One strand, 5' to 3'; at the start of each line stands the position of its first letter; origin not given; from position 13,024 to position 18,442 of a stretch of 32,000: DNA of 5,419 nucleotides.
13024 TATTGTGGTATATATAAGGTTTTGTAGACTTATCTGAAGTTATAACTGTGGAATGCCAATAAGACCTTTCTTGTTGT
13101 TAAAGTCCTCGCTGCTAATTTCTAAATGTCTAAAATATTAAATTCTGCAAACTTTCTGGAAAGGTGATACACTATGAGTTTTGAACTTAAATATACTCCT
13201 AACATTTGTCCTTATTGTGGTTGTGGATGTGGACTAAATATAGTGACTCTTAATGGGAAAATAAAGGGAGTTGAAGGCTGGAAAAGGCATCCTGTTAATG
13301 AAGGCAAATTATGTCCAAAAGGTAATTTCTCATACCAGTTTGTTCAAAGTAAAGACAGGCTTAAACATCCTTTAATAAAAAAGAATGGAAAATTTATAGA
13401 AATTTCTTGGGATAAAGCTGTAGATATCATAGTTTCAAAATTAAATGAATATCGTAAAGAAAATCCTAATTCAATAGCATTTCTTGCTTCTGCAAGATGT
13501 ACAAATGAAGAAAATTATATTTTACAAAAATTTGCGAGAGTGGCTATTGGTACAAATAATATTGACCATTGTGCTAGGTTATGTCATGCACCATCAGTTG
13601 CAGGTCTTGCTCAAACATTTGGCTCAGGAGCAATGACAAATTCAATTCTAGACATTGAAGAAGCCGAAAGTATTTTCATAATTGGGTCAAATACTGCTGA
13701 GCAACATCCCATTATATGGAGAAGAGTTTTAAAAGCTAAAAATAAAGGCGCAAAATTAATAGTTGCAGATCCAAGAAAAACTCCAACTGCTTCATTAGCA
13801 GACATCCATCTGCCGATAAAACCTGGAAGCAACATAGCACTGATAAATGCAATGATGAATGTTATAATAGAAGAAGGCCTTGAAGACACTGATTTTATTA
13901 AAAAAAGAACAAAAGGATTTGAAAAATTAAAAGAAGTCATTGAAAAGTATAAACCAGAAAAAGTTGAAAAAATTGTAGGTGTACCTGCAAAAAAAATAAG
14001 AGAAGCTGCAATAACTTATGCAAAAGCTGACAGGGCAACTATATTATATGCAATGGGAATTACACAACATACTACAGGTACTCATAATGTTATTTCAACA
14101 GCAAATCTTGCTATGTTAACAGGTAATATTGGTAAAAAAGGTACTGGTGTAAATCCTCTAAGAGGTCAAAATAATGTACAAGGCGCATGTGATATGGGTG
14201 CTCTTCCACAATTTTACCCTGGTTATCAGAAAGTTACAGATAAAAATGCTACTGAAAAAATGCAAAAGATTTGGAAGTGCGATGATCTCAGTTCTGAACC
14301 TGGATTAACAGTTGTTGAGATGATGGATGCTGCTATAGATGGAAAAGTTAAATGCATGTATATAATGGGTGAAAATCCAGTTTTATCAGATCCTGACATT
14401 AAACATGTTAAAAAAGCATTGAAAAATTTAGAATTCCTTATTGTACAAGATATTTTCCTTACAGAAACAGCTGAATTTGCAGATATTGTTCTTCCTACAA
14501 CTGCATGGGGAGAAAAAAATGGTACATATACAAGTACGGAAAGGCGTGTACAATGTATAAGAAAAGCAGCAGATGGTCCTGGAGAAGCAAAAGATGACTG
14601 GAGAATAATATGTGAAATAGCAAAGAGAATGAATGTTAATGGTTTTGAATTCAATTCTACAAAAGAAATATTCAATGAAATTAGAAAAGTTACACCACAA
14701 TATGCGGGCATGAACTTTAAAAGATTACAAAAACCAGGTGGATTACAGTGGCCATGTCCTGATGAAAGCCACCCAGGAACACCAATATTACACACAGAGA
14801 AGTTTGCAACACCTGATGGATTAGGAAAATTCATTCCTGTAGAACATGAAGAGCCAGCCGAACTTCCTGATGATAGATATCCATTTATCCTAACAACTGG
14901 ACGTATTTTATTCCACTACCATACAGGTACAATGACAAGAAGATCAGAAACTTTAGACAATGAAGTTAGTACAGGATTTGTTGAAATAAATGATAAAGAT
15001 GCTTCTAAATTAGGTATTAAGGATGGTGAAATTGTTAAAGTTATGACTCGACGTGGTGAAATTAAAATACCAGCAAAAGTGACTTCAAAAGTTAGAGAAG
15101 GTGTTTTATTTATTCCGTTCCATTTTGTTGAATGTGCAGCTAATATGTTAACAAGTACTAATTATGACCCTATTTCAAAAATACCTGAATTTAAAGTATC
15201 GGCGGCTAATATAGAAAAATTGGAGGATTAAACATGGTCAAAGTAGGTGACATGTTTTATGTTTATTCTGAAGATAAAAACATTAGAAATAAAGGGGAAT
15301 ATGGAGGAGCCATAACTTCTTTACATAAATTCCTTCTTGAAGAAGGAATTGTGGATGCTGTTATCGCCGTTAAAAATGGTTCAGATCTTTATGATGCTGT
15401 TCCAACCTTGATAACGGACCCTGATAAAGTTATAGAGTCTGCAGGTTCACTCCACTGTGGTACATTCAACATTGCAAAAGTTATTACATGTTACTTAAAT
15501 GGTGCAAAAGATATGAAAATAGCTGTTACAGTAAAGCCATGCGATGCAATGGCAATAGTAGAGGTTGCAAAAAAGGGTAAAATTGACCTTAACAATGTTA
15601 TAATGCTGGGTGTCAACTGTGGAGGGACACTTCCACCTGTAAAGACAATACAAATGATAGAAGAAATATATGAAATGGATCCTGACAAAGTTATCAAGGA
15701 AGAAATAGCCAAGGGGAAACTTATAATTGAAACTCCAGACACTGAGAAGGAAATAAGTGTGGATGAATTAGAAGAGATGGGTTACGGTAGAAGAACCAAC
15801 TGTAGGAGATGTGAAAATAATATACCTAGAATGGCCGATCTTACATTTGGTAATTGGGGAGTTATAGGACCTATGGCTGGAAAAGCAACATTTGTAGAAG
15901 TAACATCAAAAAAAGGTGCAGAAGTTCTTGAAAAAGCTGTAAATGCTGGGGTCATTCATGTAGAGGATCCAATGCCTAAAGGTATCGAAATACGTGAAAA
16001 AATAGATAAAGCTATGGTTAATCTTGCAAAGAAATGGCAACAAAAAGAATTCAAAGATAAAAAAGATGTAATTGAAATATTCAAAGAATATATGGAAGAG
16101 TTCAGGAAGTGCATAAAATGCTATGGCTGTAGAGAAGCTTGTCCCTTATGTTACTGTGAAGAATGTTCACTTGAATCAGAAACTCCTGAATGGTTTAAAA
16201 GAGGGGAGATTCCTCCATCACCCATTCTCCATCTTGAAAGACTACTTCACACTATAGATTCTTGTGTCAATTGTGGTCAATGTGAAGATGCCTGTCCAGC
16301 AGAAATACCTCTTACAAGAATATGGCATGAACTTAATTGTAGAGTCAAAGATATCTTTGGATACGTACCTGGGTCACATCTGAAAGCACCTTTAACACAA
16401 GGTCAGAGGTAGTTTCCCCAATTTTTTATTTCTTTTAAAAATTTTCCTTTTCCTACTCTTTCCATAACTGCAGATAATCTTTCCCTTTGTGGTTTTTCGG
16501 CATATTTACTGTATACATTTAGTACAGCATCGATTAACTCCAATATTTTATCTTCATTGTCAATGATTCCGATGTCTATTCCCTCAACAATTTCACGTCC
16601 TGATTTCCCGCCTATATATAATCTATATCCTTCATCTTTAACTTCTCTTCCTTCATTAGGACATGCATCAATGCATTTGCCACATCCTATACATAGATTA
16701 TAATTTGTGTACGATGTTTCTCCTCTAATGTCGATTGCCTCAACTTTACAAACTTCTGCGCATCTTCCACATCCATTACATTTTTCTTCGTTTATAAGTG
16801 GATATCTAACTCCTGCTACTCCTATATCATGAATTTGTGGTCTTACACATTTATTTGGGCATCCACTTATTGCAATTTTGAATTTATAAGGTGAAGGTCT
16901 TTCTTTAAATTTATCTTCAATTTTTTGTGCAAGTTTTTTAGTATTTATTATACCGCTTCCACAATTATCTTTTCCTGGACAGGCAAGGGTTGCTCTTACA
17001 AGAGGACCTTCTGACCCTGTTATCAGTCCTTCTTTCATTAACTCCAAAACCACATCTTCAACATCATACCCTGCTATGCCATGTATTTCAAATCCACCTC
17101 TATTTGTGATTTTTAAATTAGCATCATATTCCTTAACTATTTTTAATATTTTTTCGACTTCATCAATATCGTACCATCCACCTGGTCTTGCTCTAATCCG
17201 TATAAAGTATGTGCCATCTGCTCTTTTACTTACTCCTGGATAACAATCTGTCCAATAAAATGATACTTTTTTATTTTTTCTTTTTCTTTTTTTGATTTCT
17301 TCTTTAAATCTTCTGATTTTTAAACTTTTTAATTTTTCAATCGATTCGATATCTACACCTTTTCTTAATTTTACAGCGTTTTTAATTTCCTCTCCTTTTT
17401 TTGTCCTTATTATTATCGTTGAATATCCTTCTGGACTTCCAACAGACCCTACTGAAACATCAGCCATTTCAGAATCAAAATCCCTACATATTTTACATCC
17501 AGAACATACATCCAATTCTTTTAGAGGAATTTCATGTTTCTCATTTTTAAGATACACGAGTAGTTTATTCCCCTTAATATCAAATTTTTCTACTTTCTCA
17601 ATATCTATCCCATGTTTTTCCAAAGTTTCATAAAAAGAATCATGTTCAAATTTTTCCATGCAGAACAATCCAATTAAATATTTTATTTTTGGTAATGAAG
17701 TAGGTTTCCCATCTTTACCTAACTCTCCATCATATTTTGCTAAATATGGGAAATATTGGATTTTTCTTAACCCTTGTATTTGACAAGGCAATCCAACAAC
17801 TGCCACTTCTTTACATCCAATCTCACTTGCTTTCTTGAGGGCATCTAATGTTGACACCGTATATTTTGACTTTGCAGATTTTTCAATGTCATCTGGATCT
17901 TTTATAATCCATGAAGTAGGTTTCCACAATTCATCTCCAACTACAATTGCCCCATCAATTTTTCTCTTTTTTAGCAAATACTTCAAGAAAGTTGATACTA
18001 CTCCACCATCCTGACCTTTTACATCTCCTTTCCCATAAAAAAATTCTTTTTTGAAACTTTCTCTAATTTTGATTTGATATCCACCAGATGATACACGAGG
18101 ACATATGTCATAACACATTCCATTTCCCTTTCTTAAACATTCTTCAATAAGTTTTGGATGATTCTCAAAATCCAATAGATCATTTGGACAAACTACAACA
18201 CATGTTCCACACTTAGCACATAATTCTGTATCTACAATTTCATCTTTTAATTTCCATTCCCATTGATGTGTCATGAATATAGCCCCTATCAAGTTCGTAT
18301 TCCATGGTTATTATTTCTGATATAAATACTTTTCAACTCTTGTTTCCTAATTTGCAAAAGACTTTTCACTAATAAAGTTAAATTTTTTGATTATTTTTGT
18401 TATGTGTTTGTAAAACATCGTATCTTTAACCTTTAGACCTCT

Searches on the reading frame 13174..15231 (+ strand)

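Call 9: search_protein_families(library=pfam, proteins=[window:13174-15231:+])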
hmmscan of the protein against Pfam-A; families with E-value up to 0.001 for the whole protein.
window:13174-15231:+ (685 aa): 3 families
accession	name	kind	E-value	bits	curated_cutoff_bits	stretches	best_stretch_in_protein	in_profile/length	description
PF00384.28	Molybdopterin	-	3.3e-91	306.4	24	1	62-485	1-353/353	Molybdopterin oxidoreductase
PF01568.27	Molydop_binding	-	2.5e-33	114.8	26.8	1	571-675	1-108/110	Molydopterin dinucleotide binding domain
PF04879.21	Molybdop_Fe4S4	-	6.7e-21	74.5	22.7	1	6-58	2-54/55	Molybdopterin oxidoreductase Fe4S4 domain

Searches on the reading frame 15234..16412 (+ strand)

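Call 9: search_protein_families(library=pfam, proteins=[window:15234-16412:+])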
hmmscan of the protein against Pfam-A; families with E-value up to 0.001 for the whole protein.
window:15234-16412:+ (392 aa): 6 families
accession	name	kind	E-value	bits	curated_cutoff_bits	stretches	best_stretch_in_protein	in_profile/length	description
PF04432.18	FrhB_FdhB_C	-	9.2e-38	129.9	23.3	1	94-247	2-148/150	Coenzyme F420 hydrogenase/dehydrogenase, beta subunit C terminus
PF04422.18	FrhB_FdhB_N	-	3e-24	85.4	22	1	7-84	1-77/78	Coenzyme F420 hydrogenase/dehydrogenase, beta subunit N-term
PF12797.12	Fer4_2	-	1.2e-06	28.5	24.5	1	342-356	8-22/22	4Fe-4S binding domain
PF13183.11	Fer4_8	-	5.5e-05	24.1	27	1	290-358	2-68/68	4Fe-4S dicluster domain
PF13187.11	Fer4_9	-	0.00016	22.1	27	0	292-357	1-50/52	4Fe-4S dicluster domain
PF12838.12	Fer4_7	-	0.00022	22.1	27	0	292-357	1-51/52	4Fe-4S dicluster domain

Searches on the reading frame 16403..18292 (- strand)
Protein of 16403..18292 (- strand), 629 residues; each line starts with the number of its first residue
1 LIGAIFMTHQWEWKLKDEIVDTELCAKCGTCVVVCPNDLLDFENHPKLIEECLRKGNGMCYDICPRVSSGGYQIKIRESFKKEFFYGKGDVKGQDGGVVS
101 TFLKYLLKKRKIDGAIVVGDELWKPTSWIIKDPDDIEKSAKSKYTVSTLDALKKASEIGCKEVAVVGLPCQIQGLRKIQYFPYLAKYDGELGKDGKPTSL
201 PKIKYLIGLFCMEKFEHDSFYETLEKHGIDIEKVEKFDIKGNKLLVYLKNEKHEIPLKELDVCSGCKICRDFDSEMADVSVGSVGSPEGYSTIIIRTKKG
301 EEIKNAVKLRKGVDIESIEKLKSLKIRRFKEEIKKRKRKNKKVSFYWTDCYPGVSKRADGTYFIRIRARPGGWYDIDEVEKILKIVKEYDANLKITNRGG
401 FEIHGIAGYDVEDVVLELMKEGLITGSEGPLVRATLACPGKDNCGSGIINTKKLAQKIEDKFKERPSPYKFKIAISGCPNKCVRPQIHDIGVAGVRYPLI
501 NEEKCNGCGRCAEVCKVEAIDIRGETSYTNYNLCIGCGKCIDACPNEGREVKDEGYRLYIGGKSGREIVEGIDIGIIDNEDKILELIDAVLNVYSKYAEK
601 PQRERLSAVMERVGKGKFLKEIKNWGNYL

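Call 9: search_protein_families(library=pfam, proteins=[window:16403-18292:-])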
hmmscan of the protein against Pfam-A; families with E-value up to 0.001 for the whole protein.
window:16403-18292:- (629 aa): 16 families
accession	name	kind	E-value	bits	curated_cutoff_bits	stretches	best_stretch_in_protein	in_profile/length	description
PF04432.18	FrhB_FdhB_C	-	2.3e-41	141.6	23.3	1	161-319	2-148/150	Coenzyme F420 hydrogenase/dehydrogenase, beta subunit C terminus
PF01077.27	NIR_SIR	-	1.1e-36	126.2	27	1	429-623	2-151/158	Nitrite and sulphite reductase 4Fe-4S domain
PF00037.32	Fer4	-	2.1e-19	68.9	21.1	3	499-520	2-23/24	4Fe-4S binding domain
PF04422.18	FrhB_FdhB_N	-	8.2e-18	64.8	22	1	92-151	14-76/78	Coenzyme F420 hydrogenase/dehydrogenase, beta subunit N-term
PF12797.12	Fer4_2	-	3.2e-15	55.4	24.5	2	497-516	2-21/22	4Fe-4S binding domain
PF12837.12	Fer4_6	-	8.4e-15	54.3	25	3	498-520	2-24/24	4Fe-4S binding domain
PF13237.11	Fer4_10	-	5.8e-14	52.2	25.5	2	499-545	3-53/53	4Fe-4S dicluster domain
PF25160.1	LdpA_Fe-S-bd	-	3.6e-12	46.3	27.6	1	478-523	1-46/49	LdpA Fe-S cluster-binding domain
PF12838.12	Fer4_7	-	9.7e-12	45.6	27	1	477-519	11-52/52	4Fe-4S dicluster domain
PF12800.12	Fer4_4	-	1.1e-10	41.3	24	1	532-546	2-16/17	4Fe-4S binding domain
PF14697.11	Fer4_21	-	2e-10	41.1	35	1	500-546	3-53/59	4Fe-4S dicluster domain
PF03460.22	NIR_SIR_ferr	-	1.1e-09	38.3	24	1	358-419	4-67/69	Nitrite/Sulfite reductase ferredoxin-like half domain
PF13187.11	Fer4_9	-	2.5e-09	37.4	27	1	504-546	1-49/52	4Fe-4S dicluster domain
PF13183.11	Fer4_8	-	2.6e-06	28.3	27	0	23-38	52-67/68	4Fe-4S dicluster domain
PF13746.11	Fer4_18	-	4.7e-06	27.2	27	1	502-546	58-97/114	4Fe-4S dicluster domain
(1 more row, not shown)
